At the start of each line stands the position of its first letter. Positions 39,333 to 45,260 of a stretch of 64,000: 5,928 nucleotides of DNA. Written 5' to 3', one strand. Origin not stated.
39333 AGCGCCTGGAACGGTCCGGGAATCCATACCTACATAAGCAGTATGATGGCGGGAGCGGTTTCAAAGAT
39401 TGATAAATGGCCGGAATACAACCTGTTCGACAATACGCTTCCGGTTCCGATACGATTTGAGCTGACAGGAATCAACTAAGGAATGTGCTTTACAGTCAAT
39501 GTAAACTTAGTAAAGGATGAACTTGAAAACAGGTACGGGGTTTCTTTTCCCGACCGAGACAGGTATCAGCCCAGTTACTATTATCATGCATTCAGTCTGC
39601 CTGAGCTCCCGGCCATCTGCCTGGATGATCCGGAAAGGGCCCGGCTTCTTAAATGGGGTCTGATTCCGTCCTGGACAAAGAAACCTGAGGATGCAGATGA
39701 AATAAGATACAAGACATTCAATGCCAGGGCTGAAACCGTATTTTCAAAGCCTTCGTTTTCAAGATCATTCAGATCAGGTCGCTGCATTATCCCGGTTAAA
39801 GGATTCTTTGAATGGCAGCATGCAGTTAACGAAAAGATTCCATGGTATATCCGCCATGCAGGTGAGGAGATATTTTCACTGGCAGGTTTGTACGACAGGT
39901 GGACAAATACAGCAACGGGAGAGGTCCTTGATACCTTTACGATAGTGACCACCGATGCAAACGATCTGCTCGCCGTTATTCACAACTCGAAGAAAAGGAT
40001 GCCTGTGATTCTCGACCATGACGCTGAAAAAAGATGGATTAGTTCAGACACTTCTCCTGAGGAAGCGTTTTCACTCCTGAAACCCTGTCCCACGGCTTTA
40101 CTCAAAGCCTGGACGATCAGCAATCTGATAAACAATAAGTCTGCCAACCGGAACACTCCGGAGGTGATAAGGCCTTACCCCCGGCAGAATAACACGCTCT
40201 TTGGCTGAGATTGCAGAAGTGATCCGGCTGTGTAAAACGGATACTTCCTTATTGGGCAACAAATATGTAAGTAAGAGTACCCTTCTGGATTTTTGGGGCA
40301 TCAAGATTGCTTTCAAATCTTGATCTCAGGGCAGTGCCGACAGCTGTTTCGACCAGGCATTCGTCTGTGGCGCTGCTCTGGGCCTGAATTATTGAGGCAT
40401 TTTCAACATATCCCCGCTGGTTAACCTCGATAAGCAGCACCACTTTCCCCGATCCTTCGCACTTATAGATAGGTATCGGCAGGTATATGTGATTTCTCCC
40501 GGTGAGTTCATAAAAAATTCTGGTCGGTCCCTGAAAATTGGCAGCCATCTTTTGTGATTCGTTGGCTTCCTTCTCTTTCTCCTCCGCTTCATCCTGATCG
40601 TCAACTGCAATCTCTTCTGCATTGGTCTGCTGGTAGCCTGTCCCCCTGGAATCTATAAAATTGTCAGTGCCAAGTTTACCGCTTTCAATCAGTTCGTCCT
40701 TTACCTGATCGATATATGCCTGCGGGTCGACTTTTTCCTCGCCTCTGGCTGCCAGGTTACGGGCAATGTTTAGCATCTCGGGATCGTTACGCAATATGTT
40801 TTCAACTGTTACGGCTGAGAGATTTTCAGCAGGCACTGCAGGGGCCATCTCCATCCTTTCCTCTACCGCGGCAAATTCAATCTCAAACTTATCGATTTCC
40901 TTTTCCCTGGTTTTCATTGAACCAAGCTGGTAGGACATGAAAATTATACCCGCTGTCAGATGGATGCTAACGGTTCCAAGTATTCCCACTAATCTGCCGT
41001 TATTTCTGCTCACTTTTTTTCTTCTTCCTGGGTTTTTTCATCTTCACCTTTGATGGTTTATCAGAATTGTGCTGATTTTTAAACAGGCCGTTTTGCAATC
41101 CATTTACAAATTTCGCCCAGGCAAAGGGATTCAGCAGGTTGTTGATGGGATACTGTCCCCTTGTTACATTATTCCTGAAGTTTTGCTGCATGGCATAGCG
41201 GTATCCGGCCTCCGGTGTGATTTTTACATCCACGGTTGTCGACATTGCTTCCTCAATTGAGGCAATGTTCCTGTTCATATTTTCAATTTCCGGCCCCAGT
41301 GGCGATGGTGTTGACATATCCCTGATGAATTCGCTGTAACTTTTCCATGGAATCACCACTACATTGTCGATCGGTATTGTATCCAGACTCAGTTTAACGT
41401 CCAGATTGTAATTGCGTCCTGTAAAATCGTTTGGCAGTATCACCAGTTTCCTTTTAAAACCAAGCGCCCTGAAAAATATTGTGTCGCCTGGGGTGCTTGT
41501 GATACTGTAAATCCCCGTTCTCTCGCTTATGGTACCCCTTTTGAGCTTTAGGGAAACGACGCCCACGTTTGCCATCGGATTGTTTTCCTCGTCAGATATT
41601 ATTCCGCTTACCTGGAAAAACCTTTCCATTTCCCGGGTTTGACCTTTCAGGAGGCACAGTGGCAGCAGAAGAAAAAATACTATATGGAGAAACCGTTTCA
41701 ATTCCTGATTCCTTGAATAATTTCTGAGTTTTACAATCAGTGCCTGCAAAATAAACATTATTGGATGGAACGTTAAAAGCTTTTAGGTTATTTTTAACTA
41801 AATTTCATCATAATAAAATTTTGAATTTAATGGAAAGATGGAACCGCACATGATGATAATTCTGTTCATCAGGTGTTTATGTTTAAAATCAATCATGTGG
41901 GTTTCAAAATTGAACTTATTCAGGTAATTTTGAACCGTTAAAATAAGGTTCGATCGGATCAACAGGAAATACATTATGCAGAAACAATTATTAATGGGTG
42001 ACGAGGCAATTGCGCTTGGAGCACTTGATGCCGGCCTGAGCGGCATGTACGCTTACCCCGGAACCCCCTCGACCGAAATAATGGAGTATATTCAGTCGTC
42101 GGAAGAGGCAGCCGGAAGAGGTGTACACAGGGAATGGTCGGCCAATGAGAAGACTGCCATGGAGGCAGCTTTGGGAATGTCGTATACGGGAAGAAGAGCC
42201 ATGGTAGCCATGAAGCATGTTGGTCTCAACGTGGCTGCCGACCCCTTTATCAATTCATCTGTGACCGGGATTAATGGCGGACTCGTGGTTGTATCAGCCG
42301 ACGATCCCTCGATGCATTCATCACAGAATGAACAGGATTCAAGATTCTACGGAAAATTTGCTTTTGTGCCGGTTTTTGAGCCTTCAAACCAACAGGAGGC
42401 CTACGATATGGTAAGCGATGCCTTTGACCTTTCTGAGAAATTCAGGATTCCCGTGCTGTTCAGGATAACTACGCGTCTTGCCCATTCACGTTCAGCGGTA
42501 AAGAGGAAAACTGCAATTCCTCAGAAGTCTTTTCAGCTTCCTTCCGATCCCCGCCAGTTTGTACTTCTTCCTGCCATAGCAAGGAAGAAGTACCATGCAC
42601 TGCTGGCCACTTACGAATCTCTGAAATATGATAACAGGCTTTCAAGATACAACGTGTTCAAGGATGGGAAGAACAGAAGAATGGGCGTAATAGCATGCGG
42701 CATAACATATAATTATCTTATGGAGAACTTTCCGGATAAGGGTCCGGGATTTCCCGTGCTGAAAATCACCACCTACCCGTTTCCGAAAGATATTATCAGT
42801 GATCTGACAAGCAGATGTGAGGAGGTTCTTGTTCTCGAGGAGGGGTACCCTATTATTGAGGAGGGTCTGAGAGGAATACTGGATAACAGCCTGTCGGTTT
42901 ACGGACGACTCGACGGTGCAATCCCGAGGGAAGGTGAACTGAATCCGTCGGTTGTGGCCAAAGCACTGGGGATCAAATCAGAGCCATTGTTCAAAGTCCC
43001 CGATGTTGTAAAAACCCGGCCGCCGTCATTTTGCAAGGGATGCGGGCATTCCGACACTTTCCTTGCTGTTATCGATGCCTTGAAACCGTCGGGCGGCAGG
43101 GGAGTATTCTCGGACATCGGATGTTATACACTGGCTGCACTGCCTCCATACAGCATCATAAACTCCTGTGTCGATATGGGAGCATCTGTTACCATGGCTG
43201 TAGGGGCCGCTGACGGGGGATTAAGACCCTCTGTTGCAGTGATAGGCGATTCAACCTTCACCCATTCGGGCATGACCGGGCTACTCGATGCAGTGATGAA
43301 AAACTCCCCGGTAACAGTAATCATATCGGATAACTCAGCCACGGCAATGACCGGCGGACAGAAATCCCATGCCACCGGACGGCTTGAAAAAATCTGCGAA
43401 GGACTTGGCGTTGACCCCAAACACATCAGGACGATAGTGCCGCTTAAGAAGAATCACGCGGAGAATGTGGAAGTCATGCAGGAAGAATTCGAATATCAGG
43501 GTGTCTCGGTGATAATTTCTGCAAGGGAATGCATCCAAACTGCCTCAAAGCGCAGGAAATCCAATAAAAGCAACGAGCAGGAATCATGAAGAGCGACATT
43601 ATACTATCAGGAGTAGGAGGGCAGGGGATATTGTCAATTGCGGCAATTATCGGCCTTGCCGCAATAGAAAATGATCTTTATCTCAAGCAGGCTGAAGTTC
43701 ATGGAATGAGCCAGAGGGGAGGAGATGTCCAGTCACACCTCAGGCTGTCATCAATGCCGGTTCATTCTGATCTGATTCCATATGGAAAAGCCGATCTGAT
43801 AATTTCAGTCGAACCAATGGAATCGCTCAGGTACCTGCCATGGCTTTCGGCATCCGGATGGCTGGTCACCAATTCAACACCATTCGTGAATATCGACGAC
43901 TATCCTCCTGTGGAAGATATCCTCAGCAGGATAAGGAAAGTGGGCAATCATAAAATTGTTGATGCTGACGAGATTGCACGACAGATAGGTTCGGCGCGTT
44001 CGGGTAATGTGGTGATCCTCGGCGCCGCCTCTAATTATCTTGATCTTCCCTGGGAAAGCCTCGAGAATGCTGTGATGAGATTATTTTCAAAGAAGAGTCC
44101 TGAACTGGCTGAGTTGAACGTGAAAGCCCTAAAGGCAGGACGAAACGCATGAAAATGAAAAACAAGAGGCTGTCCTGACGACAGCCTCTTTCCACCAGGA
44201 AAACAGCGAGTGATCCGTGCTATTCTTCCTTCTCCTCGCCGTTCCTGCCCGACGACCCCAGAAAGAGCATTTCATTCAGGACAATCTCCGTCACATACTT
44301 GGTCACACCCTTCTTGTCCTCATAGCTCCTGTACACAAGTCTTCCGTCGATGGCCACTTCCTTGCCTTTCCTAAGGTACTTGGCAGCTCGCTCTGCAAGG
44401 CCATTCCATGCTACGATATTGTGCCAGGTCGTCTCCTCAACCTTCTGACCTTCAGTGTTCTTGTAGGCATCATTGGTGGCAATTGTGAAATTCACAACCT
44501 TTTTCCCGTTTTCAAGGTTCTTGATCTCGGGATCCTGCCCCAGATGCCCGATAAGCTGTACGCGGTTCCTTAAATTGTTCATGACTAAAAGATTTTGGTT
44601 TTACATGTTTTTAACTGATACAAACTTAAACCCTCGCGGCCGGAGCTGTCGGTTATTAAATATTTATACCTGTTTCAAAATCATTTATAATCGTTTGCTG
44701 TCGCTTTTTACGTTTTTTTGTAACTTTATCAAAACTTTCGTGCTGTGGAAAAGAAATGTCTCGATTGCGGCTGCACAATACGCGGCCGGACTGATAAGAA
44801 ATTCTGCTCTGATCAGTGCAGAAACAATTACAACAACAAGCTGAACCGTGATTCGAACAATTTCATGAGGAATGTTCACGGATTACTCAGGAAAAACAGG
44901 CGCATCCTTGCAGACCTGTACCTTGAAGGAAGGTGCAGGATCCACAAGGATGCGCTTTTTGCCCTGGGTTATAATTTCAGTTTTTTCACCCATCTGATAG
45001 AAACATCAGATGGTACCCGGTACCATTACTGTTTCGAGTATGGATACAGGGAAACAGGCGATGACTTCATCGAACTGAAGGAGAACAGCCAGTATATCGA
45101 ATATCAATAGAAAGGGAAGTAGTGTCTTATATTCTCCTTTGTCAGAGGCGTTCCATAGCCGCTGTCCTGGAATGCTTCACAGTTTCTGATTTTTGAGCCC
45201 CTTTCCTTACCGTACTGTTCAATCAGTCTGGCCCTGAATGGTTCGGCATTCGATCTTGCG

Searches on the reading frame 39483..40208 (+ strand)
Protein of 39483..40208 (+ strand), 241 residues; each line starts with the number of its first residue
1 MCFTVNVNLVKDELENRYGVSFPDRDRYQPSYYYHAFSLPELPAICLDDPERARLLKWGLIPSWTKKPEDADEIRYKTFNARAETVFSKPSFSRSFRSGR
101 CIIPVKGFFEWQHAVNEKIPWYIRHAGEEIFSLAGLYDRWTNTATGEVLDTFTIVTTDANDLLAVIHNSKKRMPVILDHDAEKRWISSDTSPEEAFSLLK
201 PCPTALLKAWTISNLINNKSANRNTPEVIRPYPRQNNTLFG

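Call 24: search_protein_families(library=pfam, proteins=[window:39483-40208:+], max_evalue=0.1)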
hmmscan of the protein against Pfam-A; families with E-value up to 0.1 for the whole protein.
window:39483-40208:+ (241 aa): 1 family
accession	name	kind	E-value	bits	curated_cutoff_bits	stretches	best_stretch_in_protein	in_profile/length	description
PF02586.19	SRAP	-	3.2e-55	187.4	27.1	1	1-218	1-213/214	SOS response associated peptidase (SRAP)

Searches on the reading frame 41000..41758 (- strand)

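Call 31: search_protein_families(library=pfam, proteins=[window:41000-41758:-], max_evalue=0.00001)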
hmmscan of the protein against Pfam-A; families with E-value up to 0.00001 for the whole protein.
window:41000-41758:- (252 aa): 1 family
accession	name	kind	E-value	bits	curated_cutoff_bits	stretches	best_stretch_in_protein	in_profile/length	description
PF13715.12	CarbopepD_reg_2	-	8.1e-08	32.6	32.2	1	50-135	1-88/88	CarboxypepD_reg-like domain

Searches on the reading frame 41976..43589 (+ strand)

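Call 31: search_protein_families(library=pfam, proteins=[window:41976-43589:+], max_evalue=0.00001)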
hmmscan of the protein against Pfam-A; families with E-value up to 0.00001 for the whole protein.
window:41976-43589:+ (537 aa): 2 families
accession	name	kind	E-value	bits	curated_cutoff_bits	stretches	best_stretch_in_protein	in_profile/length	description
PF02775.26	TPP_enzyme_C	-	2.8e-15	56.9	21.9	1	380-471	1-100/151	Thiamine pyrophosphate enzyme, C-terminal TPP binding domain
PF01855.24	POR_N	-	5.4e-14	52.9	27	1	15-177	2-167/231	Pyruvate flavodoxin/ferredoxin oxidoreductase, thiamine diP-bdg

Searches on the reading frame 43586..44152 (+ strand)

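Call 31: search_protein_families(library=pfam, proteins=[window:43586-44152:+], max_evalue=0.00001)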
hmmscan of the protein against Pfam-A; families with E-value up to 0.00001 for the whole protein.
window:43586-44152:+ (188 aa): 1 family
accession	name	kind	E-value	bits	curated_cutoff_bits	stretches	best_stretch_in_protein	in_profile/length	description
PF01558.24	POR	-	1.1e-32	114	27.4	1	11-186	1-172/173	Pyruvate ferredoxin/flavodoxin oxidoreductase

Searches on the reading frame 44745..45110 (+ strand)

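Call 69: search_protein_families(library=pfam, proteins=[window:44745-45110:+], max_evalue=0.01)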
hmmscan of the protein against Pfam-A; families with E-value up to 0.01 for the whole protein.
window:44745-45110:+ (121 aa): 1 family
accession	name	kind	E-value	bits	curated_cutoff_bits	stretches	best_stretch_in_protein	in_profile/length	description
PF09889.16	DUF2116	-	0.00069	20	26.8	1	3-35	4-34/59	Probable treble clef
